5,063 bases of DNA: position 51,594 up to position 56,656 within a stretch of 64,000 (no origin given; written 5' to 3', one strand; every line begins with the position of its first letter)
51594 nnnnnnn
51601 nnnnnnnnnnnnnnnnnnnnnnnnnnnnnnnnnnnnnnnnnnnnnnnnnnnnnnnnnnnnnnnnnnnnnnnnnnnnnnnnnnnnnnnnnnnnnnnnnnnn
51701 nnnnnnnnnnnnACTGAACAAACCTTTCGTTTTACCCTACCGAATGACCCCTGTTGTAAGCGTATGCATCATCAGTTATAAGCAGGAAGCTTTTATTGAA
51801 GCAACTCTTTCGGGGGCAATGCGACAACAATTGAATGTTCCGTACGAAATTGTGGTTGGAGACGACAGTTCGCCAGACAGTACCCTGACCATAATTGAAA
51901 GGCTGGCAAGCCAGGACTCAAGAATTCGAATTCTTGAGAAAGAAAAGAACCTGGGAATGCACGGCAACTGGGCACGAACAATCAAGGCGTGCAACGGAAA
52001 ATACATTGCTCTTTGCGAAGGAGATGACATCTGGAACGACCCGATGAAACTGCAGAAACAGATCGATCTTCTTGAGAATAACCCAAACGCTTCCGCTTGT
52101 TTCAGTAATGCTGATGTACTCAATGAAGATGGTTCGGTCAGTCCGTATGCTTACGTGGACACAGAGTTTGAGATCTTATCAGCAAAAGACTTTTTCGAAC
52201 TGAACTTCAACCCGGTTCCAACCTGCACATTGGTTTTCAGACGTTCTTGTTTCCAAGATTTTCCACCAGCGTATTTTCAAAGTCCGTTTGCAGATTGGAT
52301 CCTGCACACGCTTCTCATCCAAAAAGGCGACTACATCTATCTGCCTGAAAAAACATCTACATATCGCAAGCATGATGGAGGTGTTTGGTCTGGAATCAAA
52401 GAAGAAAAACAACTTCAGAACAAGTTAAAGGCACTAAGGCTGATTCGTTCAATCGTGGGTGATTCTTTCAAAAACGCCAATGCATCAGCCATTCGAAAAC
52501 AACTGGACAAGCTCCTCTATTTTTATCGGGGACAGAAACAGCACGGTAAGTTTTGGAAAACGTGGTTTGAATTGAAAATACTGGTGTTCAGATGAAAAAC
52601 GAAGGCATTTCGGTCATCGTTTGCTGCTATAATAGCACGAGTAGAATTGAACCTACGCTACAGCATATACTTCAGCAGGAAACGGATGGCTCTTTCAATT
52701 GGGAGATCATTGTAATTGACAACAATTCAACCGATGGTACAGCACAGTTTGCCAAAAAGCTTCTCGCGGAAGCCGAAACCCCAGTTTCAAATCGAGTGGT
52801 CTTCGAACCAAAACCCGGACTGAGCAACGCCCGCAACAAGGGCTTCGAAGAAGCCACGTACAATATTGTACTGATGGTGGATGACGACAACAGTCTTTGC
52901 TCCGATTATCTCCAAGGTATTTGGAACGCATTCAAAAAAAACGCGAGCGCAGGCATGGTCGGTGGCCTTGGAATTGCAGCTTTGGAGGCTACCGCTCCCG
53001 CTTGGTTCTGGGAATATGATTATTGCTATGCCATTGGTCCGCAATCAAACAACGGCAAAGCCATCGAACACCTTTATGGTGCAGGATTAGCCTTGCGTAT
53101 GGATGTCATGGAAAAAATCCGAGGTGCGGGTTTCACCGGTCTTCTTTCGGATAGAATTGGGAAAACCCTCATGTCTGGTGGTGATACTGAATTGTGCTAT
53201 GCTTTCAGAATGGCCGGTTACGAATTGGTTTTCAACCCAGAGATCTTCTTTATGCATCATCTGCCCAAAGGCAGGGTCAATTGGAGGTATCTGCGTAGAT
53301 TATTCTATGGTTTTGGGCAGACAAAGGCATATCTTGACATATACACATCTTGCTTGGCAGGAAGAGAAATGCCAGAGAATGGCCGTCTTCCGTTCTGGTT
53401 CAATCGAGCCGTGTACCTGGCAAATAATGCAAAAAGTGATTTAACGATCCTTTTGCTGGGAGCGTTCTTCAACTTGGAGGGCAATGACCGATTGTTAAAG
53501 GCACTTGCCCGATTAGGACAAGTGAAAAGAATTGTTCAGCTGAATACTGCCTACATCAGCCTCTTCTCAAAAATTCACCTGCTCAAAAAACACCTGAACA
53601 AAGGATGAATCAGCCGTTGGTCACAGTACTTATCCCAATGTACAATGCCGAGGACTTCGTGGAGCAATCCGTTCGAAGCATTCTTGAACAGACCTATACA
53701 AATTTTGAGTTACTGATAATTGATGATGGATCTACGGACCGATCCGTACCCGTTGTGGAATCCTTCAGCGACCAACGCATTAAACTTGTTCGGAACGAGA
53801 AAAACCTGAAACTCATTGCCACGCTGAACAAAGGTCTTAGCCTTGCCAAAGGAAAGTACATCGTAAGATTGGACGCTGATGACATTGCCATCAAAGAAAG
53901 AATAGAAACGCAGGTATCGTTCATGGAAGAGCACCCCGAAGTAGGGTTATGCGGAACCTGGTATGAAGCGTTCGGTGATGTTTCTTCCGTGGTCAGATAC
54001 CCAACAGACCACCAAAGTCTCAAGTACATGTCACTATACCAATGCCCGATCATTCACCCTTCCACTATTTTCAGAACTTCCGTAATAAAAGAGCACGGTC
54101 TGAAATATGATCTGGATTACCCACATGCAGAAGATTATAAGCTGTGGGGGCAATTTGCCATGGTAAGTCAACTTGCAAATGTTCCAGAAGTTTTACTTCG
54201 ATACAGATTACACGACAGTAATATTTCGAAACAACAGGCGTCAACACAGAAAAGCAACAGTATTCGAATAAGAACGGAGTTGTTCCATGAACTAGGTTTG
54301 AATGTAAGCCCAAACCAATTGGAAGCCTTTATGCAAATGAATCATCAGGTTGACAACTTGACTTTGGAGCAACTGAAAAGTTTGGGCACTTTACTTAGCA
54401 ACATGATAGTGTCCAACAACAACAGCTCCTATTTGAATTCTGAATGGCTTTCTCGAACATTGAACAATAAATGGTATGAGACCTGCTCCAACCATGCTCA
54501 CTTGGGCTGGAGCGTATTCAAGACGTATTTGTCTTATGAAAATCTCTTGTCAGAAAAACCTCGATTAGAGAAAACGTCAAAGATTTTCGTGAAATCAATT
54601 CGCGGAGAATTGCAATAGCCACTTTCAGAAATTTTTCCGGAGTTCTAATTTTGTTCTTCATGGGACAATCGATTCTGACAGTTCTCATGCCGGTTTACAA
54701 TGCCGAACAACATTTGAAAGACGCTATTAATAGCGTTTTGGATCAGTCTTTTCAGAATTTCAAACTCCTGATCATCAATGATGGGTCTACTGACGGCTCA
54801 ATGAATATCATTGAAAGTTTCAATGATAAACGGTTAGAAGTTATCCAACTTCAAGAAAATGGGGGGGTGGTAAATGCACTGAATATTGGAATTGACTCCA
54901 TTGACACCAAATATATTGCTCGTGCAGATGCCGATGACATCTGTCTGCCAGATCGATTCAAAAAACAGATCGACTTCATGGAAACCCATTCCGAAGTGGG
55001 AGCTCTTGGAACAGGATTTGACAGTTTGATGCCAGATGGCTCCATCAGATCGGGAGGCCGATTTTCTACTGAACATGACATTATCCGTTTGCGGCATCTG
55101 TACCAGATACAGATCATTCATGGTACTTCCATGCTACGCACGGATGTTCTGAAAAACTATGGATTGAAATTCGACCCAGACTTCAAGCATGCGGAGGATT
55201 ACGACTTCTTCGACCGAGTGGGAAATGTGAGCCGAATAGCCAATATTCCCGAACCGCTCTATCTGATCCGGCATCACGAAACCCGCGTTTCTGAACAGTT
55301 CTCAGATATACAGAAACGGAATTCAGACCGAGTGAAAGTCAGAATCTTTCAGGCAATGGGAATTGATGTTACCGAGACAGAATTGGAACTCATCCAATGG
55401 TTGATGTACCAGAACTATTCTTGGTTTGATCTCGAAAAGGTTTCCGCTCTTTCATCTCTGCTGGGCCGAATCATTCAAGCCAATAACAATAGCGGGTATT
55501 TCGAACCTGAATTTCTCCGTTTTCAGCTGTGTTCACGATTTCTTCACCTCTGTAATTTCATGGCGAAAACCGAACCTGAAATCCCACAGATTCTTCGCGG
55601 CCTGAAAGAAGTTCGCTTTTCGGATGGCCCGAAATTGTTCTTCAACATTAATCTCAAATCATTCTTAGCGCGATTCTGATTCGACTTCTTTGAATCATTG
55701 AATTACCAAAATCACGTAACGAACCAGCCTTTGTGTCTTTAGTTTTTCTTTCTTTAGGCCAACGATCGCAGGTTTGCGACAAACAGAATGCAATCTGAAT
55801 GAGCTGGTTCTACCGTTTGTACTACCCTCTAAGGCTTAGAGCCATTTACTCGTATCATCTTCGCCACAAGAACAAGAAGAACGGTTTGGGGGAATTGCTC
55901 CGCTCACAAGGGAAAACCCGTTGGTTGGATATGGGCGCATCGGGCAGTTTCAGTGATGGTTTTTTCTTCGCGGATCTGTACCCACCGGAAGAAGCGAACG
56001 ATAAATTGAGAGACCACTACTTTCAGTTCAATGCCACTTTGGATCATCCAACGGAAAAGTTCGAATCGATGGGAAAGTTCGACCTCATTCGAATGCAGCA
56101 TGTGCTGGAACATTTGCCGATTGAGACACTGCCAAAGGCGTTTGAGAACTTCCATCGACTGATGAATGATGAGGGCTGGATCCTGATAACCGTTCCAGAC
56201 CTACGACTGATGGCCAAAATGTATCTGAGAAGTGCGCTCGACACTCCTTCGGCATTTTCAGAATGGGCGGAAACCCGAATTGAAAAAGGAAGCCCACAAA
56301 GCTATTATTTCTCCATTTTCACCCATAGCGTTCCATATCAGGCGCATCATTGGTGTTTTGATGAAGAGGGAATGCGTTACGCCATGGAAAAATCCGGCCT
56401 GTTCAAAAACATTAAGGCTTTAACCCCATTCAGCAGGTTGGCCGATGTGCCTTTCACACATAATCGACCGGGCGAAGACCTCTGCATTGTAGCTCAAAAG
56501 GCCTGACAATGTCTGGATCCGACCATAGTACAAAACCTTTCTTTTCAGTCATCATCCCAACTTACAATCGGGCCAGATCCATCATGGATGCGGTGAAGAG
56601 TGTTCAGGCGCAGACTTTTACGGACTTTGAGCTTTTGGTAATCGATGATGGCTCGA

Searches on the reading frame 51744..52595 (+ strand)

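Call 7: search_protein_families(library=pfam, proteins=[window:51744-52595:+], max_evalue=0.001)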
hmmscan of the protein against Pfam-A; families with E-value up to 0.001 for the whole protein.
window:51744-52595:+ (283 aa): 3 families
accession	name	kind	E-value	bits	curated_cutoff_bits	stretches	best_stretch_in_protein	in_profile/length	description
PF00535.33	Glycos_transf_2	-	5.3e-25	88.7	23.3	1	6-135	1-128/168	Glycosyl transferase family 2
PF13641.12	Glyco_tranf_2_3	-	3.9e-13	50.4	27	1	4-189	2-192/230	Glycosyltransferase like family 2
PF10111.15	Glyco_tranf_2_2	-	9.2e-06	25.8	27.3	1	7-132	4-133/276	Glycosyltransferase like family 2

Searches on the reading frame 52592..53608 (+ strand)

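Call 7: search_protein_families(library=pfam, proteins=[window:52592-53608:+], max_evalue=0.001)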
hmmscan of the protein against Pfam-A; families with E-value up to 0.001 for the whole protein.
window:52592-53608:+ (338 aa): 6 families
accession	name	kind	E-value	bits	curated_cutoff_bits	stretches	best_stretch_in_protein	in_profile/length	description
PF00535.33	Glycos_transf_2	-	9.7e-25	87.9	23.3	1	7-163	1-154/168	Glycosyl transferase family 2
PF13641.12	Glyco_tranf_2_3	-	8e-17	62.5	27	1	6-235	3-222/230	Glycosyltransferase like family 2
PF10111.15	Glyco_tranf_2_2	-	8.2e-08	32.5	27.3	1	7-112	1-104/276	Glycosyltransferase like family 2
PF13632.12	Glyco_trans_2_3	-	2.8e-05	24.5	27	1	92-242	1-142/198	Glycosyl transferase family group 2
PF13712.12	Glyco_tranf_2_5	-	3.2e-05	24.2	27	1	75-145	39-108/210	Glycosyltransferase like family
PF13506.12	Glyco_transf_21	-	0.00022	21.2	21.7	1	70-178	7-119/174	Glycosyl transferase family 21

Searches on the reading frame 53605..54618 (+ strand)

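Call 7: search_protein_families(library=pfam, proteins=[window:53605-54618:+], max_evalue=0.001)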
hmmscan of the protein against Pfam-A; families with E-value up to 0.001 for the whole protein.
window:53605-54618:+ (337 aa): 3 families
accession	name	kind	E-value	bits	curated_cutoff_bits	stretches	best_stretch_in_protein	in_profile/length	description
PF00535.33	Glycos_transf_2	-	6.3e-37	127.5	23.3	1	7-134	1-130/168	Glycosyl transferase family 2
PF10111.15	Glyco_tranf_2_2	-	2.2e-13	50.8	27.3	1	7-208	1-223/276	Glycosyltransferase like family 2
PF13641.12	Glyco_tranf_2_3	-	2.4e-12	47.8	27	1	4-121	2-124/230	Glycosyltransferase like family 2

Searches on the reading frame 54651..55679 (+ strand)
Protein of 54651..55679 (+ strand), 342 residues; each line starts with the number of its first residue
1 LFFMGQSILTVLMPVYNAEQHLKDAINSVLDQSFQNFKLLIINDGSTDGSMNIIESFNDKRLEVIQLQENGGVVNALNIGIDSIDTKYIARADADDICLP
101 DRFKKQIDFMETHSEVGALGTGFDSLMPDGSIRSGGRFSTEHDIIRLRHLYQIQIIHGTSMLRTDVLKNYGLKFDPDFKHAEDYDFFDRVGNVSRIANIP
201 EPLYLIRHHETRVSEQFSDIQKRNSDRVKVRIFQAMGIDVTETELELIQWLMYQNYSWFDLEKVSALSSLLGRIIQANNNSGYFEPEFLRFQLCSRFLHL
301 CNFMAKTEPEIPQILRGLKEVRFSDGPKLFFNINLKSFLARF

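Call 7: search_protein_families(library=pfam, proteins=[window:54651-55679:+], max_evalue=0.001)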
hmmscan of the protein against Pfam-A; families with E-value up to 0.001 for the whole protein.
window:54651-55679:+ (342 aa): 3 families
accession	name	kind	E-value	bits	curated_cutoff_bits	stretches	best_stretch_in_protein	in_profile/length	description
PF00535.33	Glycos_transf_2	-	2.5e-30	106.1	23.3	1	10-169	1-166/168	Glycosyl transferase family 2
PF13641.12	Glyco_tranf_2_3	-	7.4e-14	52.7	27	1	9-186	3-190/230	Glycosyltransferase like family 2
PF10111.15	Glyco_tranf_2_2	-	7.8e-12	45.7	27.3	1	10-110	1-106/276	Glycosyltransferase like family 2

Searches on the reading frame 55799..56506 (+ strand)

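Call 7: search_protein_families(library=pfam, proteins=[window:55799-56506:+], max_evalue=0.001)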
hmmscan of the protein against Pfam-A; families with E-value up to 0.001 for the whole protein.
window:55799-56506:+ (235 aa): 3 families
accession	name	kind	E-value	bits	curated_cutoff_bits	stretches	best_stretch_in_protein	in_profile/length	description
PF13489.12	Methyltransf_23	-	1.1e-11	45.1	27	1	40-201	24-159/164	Methyltransferase domain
PF08242.18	Methyltransf_12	-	5.5e-06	27.5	30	1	65-128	35-98/98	Methyltransferase domain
PF08241.18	Methyltransf_11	-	0.00048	21.2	21.2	1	87-130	55-95/95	Methyltransferase domain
